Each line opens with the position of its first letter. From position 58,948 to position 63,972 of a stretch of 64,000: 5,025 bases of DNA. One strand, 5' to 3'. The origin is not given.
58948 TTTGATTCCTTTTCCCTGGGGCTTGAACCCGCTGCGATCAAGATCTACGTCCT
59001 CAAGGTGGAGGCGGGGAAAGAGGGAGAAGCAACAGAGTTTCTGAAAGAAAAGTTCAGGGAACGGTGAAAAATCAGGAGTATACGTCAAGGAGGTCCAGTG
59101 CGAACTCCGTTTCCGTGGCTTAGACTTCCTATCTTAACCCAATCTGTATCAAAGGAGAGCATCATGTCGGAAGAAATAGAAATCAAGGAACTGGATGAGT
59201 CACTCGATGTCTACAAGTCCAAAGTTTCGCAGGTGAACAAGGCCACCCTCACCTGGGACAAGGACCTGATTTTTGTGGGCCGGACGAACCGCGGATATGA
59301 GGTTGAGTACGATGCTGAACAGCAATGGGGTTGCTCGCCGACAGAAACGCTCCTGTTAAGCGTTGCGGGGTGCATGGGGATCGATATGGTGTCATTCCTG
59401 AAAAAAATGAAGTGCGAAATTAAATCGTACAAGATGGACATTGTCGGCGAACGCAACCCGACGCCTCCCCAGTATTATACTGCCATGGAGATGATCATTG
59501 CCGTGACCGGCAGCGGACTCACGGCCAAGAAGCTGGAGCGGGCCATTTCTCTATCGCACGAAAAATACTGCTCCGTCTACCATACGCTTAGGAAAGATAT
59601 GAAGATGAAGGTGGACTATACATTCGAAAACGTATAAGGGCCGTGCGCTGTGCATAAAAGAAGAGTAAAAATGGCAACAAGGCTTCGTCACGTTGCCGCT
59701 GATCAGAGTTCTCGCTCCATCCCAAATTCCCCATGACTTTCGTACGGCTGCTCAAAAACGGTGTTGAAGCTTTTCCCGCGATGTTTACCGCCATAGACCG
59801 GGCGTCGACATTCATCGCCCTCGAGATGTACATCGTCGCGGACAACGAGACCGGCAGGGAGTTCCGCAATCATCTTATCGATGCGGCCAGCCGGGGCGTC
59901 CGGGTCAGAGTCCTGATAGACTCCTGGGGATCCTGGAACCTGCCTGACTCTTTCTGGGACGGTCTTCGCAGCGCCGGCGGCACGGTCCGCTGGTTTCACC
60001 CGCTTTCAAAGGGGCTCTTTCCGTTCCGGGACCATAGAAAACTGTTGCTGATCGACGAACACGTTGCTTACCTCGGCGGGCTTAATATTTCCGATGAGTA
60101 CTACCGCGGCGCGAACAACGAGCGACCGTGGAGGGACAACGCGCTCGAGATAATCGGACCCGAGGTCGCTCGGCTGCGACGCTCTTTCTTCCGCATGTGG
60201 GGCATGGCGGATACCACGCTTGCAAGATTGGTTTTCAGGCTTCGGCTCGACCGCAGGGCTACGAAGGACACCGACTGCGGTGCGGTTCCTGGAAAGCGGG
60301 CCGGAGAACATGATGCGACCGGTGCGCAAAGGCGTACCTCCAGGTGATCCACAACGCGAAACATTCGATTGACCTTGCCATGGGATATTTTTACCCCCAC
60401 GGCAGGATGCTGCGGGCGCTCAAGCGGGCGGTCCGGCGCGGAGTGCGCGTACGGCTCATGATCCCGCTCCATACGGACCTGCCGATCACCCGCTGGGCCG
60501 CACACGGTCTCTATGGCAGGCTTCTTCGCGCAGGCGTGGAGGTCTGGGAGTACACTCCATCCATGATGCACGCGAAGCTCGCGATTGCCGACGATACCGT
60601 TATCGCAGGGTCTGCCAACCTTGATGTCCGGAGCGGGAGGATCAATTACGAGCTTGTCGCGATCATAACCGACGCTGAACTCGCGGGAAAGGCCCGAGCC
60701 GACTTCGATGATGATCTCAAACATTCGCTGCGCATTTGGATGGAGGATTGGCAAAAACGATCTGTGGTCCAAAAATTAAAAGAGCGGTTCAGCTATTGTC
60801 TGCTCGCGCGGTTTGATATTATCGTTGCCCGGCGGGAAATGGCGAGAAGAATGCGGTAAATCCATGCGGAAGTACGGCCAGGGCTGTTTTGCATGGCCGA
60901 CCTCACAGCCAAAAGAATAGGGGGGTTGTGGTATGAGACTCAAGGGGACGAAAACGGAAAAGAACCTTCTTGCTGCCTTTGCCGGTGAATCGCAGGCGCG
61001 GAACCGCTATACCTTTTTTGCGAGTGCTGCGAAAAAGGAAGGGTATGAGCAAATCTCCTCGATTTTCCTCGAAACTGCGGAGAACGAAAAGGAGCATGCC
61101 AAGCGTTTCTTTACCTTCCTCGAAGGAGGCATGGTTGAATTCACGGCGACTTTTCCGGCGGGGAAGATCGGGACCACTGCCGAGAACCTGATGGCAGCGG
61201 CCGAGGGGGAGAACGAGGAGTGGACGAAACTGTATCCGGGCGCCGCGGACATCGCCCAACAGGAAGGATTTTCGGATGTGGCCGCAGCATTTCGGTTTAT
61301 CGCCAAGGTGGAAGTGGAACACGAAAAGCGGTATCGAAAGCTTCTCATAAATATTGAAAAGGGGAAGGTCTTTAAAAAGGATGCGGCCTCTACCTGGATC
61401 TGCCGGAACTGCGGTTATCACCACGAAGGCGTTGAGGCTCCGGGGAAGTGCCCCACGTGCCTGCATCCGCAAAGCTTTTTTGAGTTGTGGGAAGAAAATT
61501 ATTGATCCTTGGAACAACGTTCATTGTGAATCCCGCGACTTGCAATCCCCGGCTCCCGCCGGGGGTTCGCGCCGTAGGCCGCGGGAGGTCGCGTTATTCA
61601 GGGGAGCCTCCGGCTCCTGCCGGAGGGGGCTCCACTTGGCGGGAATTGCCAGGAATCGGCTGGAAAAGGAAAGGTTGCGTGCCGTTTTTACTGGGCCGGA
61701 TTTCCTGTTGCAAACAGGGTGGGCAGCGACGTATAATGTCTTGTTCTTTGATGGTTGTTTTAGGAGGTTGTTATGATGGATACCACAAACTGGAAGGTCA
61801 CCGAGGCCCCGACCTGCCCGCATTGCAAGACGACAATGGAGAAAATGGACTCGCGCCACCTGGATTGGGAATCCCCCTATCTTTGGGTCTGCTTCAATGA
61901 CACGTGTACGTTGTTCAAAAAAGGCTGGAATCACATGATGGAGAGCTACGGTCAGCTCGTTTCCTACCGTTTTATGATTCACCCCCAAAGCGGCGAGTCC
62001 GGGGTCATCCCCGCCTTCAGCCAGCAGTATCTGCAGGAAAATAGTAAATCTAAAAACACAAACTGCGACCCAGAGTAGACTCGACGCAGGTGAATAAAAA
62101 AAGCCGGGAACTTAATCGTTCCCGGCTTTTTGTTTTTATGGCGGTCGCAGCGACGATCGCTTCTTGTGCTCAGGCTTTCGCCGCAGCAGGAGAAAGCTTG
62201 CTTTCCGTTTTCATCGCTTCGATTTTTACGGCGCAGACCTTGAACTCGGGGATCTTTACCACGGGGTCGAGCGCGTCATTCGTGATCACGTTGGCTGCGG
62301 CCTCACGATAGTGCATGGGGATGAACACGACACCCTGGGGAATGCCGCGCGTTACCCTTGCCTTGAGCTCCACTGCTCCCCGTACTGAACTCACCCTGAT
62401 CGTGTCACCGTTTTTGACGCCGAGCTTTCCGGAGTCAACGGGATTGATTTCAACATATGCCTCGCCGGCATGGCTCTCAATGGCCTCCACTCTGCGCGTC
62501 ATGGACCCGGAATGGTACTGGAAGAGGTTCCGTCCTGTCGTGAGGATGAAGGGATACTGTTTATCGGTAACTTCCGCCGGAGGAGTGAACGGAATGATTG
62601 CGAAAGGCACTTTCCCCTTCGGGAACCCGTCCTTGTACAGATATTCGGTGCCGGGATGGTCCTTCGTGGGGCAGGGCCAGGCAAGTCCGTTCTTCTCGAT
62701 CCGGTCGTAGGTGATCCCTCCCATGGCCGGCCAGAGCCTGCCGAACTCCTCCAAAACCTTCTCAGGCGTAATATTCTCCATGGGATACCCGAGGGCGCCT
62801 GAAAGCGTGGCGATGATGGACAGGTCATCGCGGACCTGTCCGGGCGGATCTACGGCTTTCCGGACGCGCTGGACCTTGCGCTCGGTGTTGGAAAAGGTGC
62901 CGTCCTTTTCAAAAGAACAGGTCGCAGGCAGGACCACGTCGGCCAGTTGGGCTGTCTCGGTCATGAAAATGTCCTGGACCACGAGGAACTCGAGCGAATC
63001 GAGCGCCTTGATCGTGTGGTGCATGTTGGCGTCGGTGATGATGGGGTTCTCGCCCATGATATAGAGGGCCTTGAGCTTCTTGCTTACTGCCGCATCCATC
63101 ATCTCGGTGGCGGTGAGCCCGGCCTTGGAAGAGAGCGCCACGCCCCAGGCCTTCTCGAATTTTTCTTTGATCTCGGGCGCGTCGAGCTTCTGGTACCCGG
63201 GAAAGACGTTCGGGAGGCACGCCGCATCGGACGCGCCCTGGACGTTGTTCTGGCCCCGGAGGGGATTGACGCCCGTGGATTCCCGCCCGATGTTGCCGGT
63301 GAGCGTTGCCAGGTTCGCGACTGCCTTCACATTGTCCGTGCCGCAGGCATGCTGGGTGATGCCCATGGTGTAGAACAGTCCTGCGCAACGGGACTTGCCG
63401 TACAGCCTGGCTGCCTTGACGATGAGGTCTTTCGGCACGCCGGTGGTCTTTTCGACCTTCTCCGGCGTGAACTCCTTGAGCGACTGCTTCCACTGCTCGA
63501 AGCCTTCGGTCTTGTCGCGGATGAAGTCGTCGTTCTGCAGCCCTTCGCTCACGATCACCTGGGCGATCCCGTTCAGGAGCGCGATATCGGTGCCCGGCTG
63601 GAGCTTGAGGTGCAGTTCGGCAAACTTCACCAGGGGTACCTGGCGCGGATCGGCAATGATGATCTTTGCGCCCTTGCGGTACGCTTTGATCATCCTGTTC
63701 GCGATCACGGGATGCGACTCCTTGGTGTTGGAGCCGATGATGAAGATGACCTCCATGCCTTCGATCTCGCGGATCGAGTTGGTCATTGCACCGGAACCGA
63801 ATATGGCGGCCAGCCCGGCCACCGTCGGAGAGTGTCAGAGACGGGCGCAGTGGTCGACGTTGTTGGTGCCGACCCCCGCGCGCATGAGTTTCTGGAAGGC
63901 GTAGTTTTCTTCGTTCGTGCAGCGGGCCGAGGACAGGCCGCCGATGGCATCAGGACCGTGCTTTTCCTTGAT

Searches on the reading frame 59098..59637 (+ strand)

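Call 49: search_protein_families(library=pfam, proteins=[window:59098-59637:+], max_evalue=0.00001)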
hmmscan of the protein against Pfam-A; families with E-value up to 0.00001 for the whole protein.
window:59098-59637:+ (179 aa): 1 family
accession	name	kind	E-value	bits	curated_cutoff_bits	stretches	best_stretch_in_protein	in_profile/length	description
PF02566.24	OsmC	-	2.6e-16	60.3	27.5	1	78-172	5-99/100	OsmC-like protein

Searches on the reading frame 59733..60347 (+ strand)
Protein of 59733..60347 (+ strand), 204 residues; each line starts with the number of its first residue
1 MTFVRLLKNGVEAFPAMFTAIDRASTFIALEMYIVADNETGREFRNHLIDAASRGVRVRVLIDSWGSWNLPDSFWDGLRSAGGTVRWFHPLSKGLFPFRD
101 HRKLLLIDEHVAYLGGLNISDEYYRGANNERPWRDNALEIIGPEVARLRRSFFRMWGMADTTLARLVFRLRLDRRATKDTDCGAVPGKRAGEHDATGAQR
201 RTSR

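Call 49: search_protein_families(library=pfam, proteins=[window:59733-60347:+], max_evalue=0.00001)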
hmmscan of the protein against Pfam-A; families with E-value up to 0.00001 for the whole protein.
window:59733-60347:+ (204 aa): 2 families
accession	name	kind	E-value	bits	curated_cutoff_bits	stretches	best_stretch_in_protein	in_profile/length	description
PF13091.12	PLDc_2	-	2.1e-13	50.7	27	1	19-156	3-132/132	PLD-like domain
PF00614.28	PLDc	-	3.7e-06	27.2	21.9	1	98-123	3-28/28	Phospholipase D Active site motif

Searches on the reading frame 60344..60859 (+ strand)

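Call 49: search_protein_families(library=pfam, proteins=[window:60344-60859:+], max_evalue=0.00001)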
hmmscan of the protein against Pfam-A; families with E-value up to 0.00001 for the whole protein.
window:60344-60859:+ (171 aa): 1 family
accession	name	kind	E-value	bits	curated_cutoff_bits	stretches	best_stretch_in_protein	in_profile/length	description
PF13091.12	PLDc_2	-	2.1e-31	108.9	27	1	1-124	4-131/132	PLD-like domain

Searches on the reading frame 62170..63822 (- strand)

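Call 49: search_protein_families(library=pfam, proteins=[window:62170-63822:-], max_evalue=0.00001)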
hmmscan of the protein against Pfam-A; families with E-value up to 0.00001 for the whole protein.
window:62170-63822:- (550 aa): 2 families
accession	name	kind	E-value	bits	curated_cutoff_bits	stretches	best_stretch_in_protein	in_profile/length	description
PF00384.28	Molybdopterin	-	6.6e-60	203.4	24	1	12-342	97-352/353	Molybdopterin oxidoreductase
PF01568.27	Molydop_binding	-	1.6e-32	112.3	26.8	1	425-531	1-110/110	Molydopterin dinucleotide binding domain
